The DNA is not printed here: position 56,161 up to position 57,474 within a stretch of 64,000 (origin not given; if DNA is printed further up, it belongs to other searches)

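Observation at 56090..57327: Seven (A)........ octamers packed into 190 bp of AT-rich DNA in front of a stand-alone GSU2403-like nucleotidyltransferase-fold gene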

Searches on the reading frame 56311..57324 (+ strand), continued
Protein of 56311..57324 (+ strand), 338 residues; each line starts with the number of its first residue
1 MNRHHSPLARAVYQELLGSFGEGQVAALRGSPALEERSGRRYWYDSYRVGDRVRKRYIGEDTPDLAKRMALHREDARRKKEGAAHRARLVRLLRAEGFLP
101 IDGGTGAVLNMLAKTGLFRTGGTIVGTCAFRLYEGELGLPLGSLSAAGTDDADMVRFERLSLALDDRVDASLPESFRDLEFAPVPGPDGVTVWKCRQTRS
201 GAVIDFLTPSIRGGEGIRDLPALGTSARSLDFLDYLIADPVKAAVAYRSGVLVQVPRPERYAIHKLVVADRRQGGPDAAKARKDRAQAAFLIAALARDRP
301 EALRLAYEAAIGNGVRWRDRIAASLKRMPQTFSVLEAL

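Call 44: search_dna_similar(query=window:56311-57324:+, collection=plasmids, mode=protein, max_rows=25)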
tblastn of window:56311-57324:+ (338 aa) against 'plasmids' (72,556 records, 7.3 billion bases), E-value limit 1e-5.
Records with a match: 449; places in all: 485; records where one place covers at least 80% of the query: 283.
Best place of each record, by identity: <60% 449.
By first word of the organism name: Rhizobium 137; Sinorhizobium 83; Pseudosulfitobacter 46; Agrobacterium 33; Paracoccus 28; Ensifer 12; Cereibacter 10; Phaeobacter 10; Leisingera 9; Labrenzia 7; and 40 more.
By predicted mobility (MOB-suite, as given by PLSDB): conjugative 214; non-mobilizable 199; mobilizable 36.
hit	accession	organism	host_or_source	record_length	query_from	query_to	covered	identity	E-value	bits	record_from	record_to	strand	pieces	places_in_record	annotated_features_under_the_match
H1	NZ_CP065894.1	Paracoccus marcusii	Cancer pagurus,whole ...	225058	1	331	98%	57.7%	1e-86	291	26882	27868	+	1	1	GSU2403 family nucleotidyltransferase fold protein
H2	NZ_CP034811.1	Paracoccus sp. Arc7-R13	-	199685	1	331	98%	57.4%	3e-86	290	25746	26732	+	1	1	GSU2403 family nucleotidyltransferase fold protein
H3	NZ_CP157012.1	Paracoccus marcusii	Halophytes,cell culture,Suaeda maritima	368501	1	331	98%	57.4%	7e-86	289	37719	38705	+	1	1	GSU2403 family nucleotidyltransferase fold protein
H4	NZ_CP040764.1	Paracoccus liaowanqingii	Tibetan antelope,cell culture,feces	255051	1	331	98%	57.1%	2e-84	285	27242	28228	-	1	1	GSU2403 family nucleotidyltransferase fold protein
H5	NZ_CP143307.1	Paracoccus marcusii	Soil sample,soil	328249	5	330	96%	57.4%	2e-82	279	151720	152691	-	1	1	GSU2403 family nucleotidyltransferase fold protein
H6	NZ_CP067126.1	Paracoccus alcaliphilus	whole organism,soil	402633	5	338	99%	56.0%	4e-79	270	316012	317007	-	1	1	GSU2403 family nucleotidyltransferase fold protein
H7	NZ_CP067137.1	Paracoccus fistulariae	cell culture,isolated from bluespotted ...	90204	4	331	97%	57.0%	4e-81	275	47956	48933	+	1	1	GSU2403 family nucleotidyltransferase fold protein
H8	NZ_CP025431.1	Paracoccus zhejiangensis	single cell,sludge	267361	1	336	99%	55.1%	1e-85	288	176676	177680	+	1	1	GSU2403 family nucleotidyltransferase fold protein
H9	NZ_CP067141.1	Paracoccus saliphilus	cell culture,saline-alkali soil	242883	1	338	100%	54.7%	8e-79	269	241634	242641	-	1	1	GSU2403 family nucleotidyltransferase fold protein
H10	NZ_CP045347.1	Labrenzia sp. THAF187b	pure culture,Surface of a polyethylene ...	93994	4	338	99%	54.9%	4e-85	287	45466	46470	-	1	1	GSU2403 family nucleotidyltransferase fold protein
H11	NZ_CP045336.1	Labrenzia sp. THAF191a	pure culture,Surface of a polyethylene ...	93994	4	338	99%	54.9%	4e-85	287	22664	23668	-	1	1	GSU2403 family nucleotidyltransferase fold protein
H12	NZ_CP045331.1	Labrenzia sp. THAF191b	pure culture,Surface of a polyethylene ...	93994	4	338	99%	54.9%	4e-85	287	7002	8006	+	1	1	GSU2403 family nucleotidyltransferase fold protein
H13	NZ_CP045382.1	Labrenzia sp. THAF35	pure culture,Surface of a polyethylene ...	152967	4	338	99%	54.9%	4e-85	287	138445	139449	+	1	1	GSU2403 family nucleotidyltransferase fold protein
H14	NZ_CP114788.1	Roseibium sp. Sym1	Symbiodiniaceae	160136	4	338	99%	54.9%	8e-85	286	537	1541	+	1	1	GSU2403 family nucleotidyltransferase fold protein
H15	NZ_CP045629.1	Roseibium aggregatum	-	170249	4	338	99%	54.9%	8e-85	286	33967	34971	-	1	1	GSU2403 family nucleotidyltransferase fold protein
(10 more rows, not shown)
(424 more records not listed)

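Call 45: get_annotated_region(hit=H14, flank=6000)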
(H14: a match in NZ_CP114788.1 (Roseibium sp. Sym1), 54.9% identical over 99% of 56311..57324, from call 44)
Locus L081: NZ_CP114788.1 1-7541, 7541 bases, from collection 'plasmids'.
description: Roseibium sp. Sym1 plasmid unnamed2, complete sequence
organism: Roseibium sp. Sym1 (NCBI taxid 3016006)
taxonomy: Bacteria; Pseudomonadota; Alphaproteobacteria; Hyphomicrobiales; Stappiaceae; Roseibium; Roseibium sp. Sym1
host: -; source: Symbiodiniaceae; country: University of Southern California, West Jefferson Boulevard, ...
typing (MOB-suite, as given by PLSDB): mobilizable; relaxase MOBQ
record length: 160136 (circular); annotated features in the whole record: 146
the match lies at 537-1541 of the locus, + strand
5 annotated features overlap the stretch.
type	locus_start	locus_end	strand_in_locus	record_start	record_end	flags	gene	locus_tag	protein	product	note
CDS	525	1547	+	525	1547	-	-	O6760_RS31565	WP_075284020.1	GSU2403 family nucleotidyltransferase fold protein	-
CDS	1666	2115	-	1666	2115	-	-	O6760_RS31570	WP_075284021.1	MucR family transcriptional regulator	-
CDS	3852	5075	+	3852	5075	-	repA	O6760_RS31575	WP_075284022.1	plasmid partitioning protein RepA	-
CDS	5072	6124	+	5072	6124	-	repB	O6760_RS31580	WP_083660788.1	plasmid partitioning protein RepB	-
CDS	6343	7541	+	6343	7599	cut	repC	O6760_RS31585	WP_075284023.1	plasmid replication protein RepC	-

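Call 46: get_annotated_region(hit=H1, flank=6000)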
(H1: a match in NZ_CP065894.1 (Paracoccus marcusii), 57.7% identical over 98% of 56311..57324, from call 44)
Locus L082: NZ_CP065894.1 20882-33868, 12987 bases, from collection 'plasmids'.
description: Paracoccus marcusii strain CP157 plasmid pCP157_02, complete sequence
organism: Paracoccus marcusii (NCBI taxid 59779)
taxonomy: Bacteria; Pseudomonadota; Alphaproteobacteria; Rhodobacterales; Paracoccaceae; Paracoccus; Paracoccus marcusii
host: -; source: Cancer pagurus,whole organism,carapace,carapace; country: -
typing (MOB-suite, as given by PLSDB): non-mobilizable
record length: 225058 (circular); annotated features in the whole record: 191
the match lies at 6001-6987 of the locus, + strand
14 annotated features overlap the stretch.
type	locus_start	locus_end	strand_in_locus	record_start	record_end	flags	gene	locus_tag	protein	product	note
CDS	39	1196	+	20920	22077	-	-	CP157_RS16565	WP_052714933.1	sugar phosphate nucleotidyltransferase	GO:0009058 - biosynthetic process [Evidence IEA]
CDS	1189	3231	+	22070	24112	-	glgX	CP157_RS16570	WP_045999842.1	glycogen debranching protein GlgX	GO:0005980 - glycogen catabolic process [Evidence IEA]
CDS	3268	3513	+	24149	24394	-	-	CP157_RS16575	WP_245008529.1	DUF2934 domain-containing protein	-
CDS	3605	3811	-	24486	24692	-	-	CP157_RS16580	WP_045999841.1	hypothetical protein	-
CDS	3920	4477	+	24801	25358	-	-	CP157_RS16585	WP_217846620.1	sigma-70 family RNA polymerase sigma factor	GO:0006352 - DNA-templated transcription initiation [Evidence IEA]; GO:0006355 - regulation of DNA-templated ...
CDS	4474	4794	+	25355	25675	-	-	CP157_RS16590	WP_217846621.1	hypothetical protein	-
CDS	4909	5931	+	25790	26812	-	-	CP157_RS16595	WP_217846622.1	Hint domain-containing protein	-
CDS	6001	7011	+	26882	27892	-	-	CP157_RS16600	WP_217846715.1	GSU2403 family nucleotidyltransferase fold protein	-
CDS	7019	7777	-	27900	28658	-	-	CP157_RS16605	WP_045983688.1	DeoR/GlpR family DNA-binding transcription regulator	-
CDS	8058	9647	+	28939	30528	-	glpD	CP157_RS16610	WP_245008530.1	glycerol-3-phosphate dehydrogenase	GO:0006072 - glycerol-3-phosphate metabolic process [Evidence IEA]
CDS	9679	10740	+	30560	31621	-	-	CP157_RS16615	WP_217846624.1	ABC transporter ATP-binding protein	-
CDS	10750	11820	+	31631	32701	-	-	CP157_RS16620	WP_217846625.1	ABC transporter ATP-binding protein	-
CDS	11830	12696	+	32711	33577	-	-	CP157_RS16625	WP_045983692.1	sugar ABC transporter permease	-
CDS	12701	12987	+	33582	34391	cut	-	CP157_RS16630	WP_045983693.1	carbohydrate ABC transporter permease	GO:0008643 - carbohydrate transport [Evidence IEA]; GO:0055085 - transmembrane transport [Evidence IEA]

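Call 54: predict_structure(alignment_id=A3)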
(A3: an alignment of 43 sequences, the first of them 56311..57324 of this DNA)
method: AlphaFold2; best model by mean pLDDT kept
length: 338 residues; sequences in the alignment: 43
mean_pLDDT: 85.1   pTM: 0.84
mean pLDDT of the five models: 85.1, 84.6, 84.0, 83.0, 81.4
residues with pLDDT >= 90: 176; 70-90: 114; 50-70: 37; < 50: 11
segments of 3 or more residues with pLDDT < 50: 146-156
pLDDT, mean of each block of 10 residues (from residue 1): 85 94 69 94 87 87 93 86 93 91 87 84 92 92 53 50 76 69 67 73 87 77 80 93 94 96 95 79 93 96 97 94 96 96
secondary structure, 60 per line:
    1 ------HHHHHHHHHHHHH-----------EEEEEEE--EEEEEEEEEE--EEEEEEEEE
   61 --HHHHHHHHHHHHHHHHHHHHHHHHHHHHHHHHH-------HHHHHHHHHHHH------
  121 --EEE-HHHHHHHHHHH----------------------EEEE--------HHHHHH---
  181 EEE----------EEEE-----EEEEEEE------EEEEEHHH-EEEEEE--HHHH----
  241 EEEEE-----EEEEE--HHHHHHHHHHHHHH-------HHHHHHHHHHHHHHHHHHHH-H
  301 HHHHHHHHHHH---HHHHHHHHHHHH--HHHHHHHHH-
elements in order: H7-19 E31-37 E40-49 E52-60 H63-95 H103-114 E123-125 H127-137 E160-163 H172-177 E181-183 E194-197 E203-209 E216-220 E225-230 H233-236 E241-245 E251-255 H258-271 H279-298 H300-311 H315-326 H329-337
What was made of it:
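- On Integrase arm-type DNA-binding domain (e.g. PF13356-like, P4/HPI integrases): The model has strands 31-37, 40-49 and 52-60 plus helix 63-95, with good pLDDT (call 54).
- Tried and rejected: It was replaced by a 43-sequence run (pLDDT 85.1, call 54).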

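Call 58: fold_search(model_id=the predicted structure, library=pdb)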
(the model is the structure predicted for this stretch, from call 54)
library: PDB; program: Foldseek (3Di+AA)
matches with E <= 10: 246; with E <= 0.001: 0
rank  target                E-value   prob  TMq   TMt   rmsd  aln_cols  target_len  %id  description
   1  5uvd                  2.5e-03  1.00  0.39  0.55   6.2       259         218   15  Crystal structure of an antigenic nucleotidyltransferase-like protein from Paracoccidioides brasiliensis (released 2018-01-31)
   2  5cfs                  5.4e-02  0.97  0.32  0.53   7.7       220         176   11  Crystal Structure of ANT(2")-Ia in complex with AMPCPP and tobramycin (released 2016-03-16)
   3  6j7r                  5.7e-02  0.84  0.29  0.32   8.8       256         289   10  Crystal structure of toxin TglT (unusual type guanylyltransferase-like toxin, Rv1045) mutant S78A co-expressed with TakA (released 2020-05-13)
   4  6j7p                  7.5e-02  0.84  0.34  0.38   9.9       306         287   10  Crystal structure of toxin TglT (unusual type guanylyltransferase-like toxin, Rv1045) mutant E146Q co-expressed with Tak (released 2020-05-13)
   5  4wqk                  8.3e-02  0.96  0.33  0.56   7.6       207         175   11  Crystal structure of aminoglycoside nucleotidylyltransferase ANT(2")-Ia, apo form (released 2014-11-12)
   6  5kqj_MODEL_1_A        8.3e-02  0.94  0.33  0.53   8.7       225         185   12  Solution Structure of Antibiotic-Resistance Factor ANT(2'')-Ia Reveals Substrate-Regulated Conformation Dynami (released 2017-07-12)
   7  6j7n                  8.7e-02  0.57  0.28  0.31   9.6       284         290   10  Crystal structure of toxin TglT (unusual type guanylyltransferase-like toxin, Rv1045) mutant D82A co-expressed with TakA (released 2020-05-13)
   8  6y5u                  9.7e-02  0.57  0.28  0.31   9.5       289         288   12  MenT3 (aka TglT), nucleotidyltransferase toxin Rv1045 from Mycobacterium tuberculosis (released 2020-09-16)
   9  6j7q                  1.3e-01  0.66  0.33  0.37   9.1       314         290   11  Crystal structure of toxin TglT (unusual type guanylyltransferase-like toxin, Rv1045) mutant S78A from Mycobacterium tub (released 2020-05-13)
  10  7c46                  1.5e-01  0.33  0.27  0.29  13.6       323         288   10  Crystal Structure of Rv1045 toxin point variant K189A (released 2021-05-26)
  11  6j7s                  2.2e-01  0.66  0.36  0.41   9.2       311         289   14  Crystal structure of toxin TglT (unusual type guanylyltransferase-like toxin, Rv1045) wild type protein from Mycobacteri (released 2020-05-13)
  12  6j7o                  2.5e-01  0.47  0.32  0.36   9.2       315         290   10  Crystal structure of toxin TglT (unusual type guanylyltransferase-like toxin, Rv1045) mutant E146Q from Mycobacterium tu (released 2020-05-13)
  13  3rmp_C                4.0e-01  0.63  0.10  0.35  10.8        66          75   21  Structural basis for the recognition of attP substrates by P4-like integrases (released 2012-04-25)
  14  3jtz                  5.4e-01  0.72  0.11  0.36   7.0        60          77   22  Structure of the arm-type binding domain of HPI integrase (released 2009-10-06)
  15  6tc5                  1.1e+00  0.12  0.15  0.15  18.0       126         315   14  Phytochromobilin-adducted PAS-GAF bidomain of Sorghum bicolor phyB (released 2020-05-06)
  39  3ju0                  3.4e+00  0.14  0.10  0.26   7.3        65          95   25  Structure of the arm-type binding domain of HAI7 integrase (released 2009-10-06)
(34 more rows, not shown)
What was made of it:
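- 56311..56610 (+): N-terminal domain of the protein (aa 1-100): helix 7-19, three beta strands 31-60 (conserved Y42-W43-Y44, R48, G50, Y57), and long helix 63-95. This is the proposed DNA-reading domain; residue S46 is codon 56446-56448. Foldseek matches to integrase arm-type binding domains 3rmp_C, 3jtz and 3ju0 (probability 0.14-0.72; call 58).
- On Pfam PF12281 NTP_transf_8 / 'GSU2403 family nucleotidyltransferase fold protein': The best fold matches of the model are nucleotidyltransferases (call 58).
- On Integrase arm-type DNA-binding domain (e.g. PF13356-like, P4/HPI integrases): Foldseek gives 3rmp_C, 3jtz and 3ju0 at probability 0.14-0.72 and E 0.4-3.4 (call 58).
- Closest known: AbiE / MenAT-type NTase toxin-antitoxin modules. 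Same: The body of the model matches MenT3/TglT by fold (probability 0.84, call 58).
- Closest known: Arm-type DNA-binding domains of P4-like / HPI / lambda-type tyrosine integrases. Same: Foldseek matches: 3rmp_C and 3jtz at 21-22% identity, 3ju0 at 25% (call 58).
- Closest known: Fused single-protein toxin-antitoxin defence proteins such as CapRel. Different: CapRel is a pyrophosphokinase with a different fold; its Foldseek match is meaningless (probability 0.02, call 58).
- It weakly matches integrase arm-type DNA-binding domains (call 58). The N-domain fold resembles integrase arm-binding domains (call 58).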

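Call 63: fold_search(model_id=the predicted structure, library=viral)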
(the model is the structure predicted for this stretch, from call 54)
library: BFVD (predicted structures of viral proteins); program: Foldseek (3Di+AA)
matches with E <= 10: 658; with E <= 0.001: 0
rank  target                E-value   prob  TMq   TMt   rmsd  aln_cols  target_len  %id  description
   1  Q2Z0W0                3.3e-02  0.94  0.27  0.49   8.5       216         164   10  Uncharacterized protein [Pseudomonas phage EL]
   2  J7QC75                1.3e-01  0.35  0.23  0.33  10.7       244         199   11  Uncharacterized protein [Alphaspiravirus yamagawaense]
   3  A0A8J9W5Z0            1.4e-01  0.57  0.11  0.03  15.8       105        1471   17  (no name in the UniProt tables at hand)
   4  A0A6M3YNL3            1.4e-01  0.15  0.11  0.05  29.0       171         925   15  (no name in the UniProt tables at hand)
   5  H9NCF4                2.3e-01  0.60  0.11  0.31  12.0        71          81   13  (no name in the UniProt tables at hand)
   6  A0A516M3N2            4.3e-01  0.21  0.11  0.10  15.7       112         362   18  (no name in the UniProt tables at hand)
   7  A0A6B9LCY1            4.8e-01  0.41  0.09  0.17  13.8        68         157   19  Uncharacterized protein [Microbacterium phage Terij]
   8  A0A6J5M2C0            5.3e-01  0.28  0.11  0.24  14.7        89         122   16  Uncharacterized protein [uncultured Caudovirales phage]
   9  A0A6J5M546            5.6e-01  0.13  0.09  0.21  18.2       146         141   13  Uncharacterized protein [uncultured Caudovirales phage]
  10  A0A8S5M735            5.9e-01  0.95  0.11  0.48   4.1        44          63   23  Uncharacterized protein [Myoviridae sp. ctAbS6]
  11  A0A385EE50            6.2e-01  0.15  0.10  0.25  18.2        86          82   20  Uncharacterized protein [Caulobacter phage CcrSC]
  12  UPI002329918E         6.5e-01  0.03  0.08  0.09  16.8       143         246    9  (no name look-up for this kind of identifier)
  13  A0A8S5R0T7            7.6e-01  0.08  0.09  0.06  15.6       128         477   18  Integrase [Myoviridae sp. cteBs22]
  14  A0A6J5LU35            8.0e-01  0.60  0.09  0.38   6.3        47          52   13  Toprim domain-containing protein [uncultured Caudovirales phage]
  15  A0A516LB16            8.5e-01  0.82  0.11  0.10   6.6        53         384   13  (no name in the UniProt tables at hand)
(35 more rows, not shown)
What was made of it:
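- Tried and rejected: Foldseek against viral structures: nothing significant (call 63).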

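Call 70: search_dna_similar(query=window:56311-57324:+, collection=plasmids, mode=protein, max_rows=60, rows=spread)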
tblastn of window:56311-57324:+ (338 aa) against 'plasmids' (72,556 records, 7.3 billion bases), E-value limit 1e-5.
Records with a match: 449; places in all: 485; records where one place covers at least 80% of the query: 283.
Best place of each record, by identity: <60% 449.
By first word of the organism name: Rhizobium 137; Sinorhizobium 83; Pseudosulfitobacter 46; Agrobacterium 33; Paracoccus 28; Ensifer 12; Cereibacter 10; Phaeobacter 10; Leisingera 9; Labrenzia 7; and 40 more.
By predicted mobility (MOB-suite, as given by PLSDB): conjugative 214; non-mobilizable 199; mobilizable 36.
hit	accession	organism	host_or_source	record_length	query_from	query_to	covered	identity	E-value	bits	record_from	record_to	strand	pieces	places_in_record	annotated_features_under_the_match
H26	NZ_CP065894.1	Paracoccus marcusii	Cancer pagurus,whole ...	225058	1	331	98%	57.7%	1e-86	291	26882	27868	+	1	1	GSU2403 family nucleotidyltransferase fold protein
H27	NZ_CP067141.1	Paracoccus saliphilus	cell culture,saline-alkali soil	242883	1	338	100%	54.7%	8e-79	269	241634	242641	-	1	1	GSU2403 family nucleotidyltransferase fold protein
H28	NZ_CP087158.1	Roseibium aggregatum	cell culture,seawater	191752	4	338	99%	54.9%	8e-85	286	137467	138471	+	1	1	GSU2403 family nucleotidyltransferase fold protein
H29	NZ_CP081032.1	Leisingera aquaemixtae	-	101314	4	338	99%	53.7%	1e-85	288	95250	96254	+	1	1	GSU2403 family nucleotidyltransferase fold protein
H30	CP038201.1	Paracoccus ferrooxidans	single cell,bioreactor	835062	3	338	99%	53.3%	3e-80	273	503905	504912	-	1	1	hypothetical protein | sigma-54-dependent Fis family transcriptional regulator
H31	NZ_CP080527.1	Mesorhizobium sp. AR07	Oxytropis sp.,Cell culture,root nodule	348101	1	329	97%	54.1%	7e-84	283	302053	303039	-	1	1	GSU2403 family nucleotidyltransferase fold protein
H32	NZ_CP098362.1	Paracoccus sp. TOH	cell cuture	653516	6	338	99%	52.3%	1e-81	277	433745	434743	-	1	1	GSU2403 family nucleotidyltransferase fold protein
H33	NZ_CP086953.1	Pseudosulfitobacter pseudonitzschiae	Skeletonema costatum,The surface ...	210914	6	338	99%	52.0%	1e-75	260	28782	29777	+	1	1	GSU2403 family nucleotidyltransferase fold protein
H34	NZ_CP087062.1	Pseudosulfitobacter pseudonitzschiae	Mediolabrus comicus,The surface ...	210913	6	338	99%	52.0%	1e-75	260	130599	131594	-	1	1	GSU2403 family nucleotidyltransferase fold protein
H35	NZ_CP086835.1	Pseudosulfitobacter pseudonitzschiae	Trieres chinensis,The surface seawater ...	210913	6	338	99%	52.0%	1e-75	260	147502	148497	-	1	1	GSU2403 family nucleotidyltransferase fold protein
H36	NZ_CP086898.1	Pseudosulfitobacter pseudonitzschiae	Skeletonema costatum,The surface ...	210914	6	338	99%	52.0%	1e-75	260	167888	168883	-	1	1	GSU2403 family nucleotidyltransferase fold protein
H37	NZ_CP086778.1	Pseudosulfitobacter pseudonitzschiae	Thalassiosira tenera,The surface ...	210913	6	338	99%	52.0%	1e-75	260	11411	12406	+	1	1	GSU2403 family nucleotidyltransferase fold protein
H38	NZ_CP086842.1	Pseudosulfitobacter pseudonitzschiae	Trieres chinensis,The surface seawater ...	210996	6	338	99%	52.0%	1e-75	260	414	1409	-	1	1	GSU2403 family nucleotidyltransferase fold protein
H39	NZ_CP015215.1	Cereibacter sphaeroides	Cereibacter sphaeroides 2.4.1,single ...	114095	3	338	99%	50.9%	8e-72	249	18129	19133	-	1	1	GSU2403 family nucleotidyltransferase fold protein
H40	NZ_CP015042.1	Rhodovulum sp. P5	cell culture,shallow-sea hydrothermal ...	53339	6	338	99%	51.1%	2e-74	256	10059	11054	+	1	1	GSU2403 family nucleotidyltransferase fold protein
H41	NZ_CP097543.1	Dinoroseobacter shibae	Prorocentrum lima,pure culture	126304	6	338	99%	50.8%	3e-73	253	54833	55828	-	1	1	GSU2403 family nucleotidyltransferase fold protein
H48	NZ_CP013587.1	Rhizobium phaseoli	Phaseolus vulgaris,Whole ...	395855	12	329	94%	34.8%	1e-26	118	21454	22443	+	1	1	GSU2403 family nucleotidyltransferase fold protein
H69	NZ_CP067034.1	Agrobacterium fabrum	-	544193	12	273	78%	35.7%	4e-25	113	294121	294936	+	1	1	GSU2403 family nucleotidyltransferase fold protein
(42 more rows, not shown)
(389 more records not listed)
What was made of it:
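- On Pfam PF12281 NTP_transf_8 / 'GSU2403 family nucleotidyltransferase fold protein': RefSeq homologues carry the GSU2403 family name (calls 44, 70).
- Closest known: GSU2403 family / Pfam PF12281 NTP_transf_8. Same: RefSeq uses this name for homologues at 33-58% identity on 449 plasmids (calls 44, 70).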
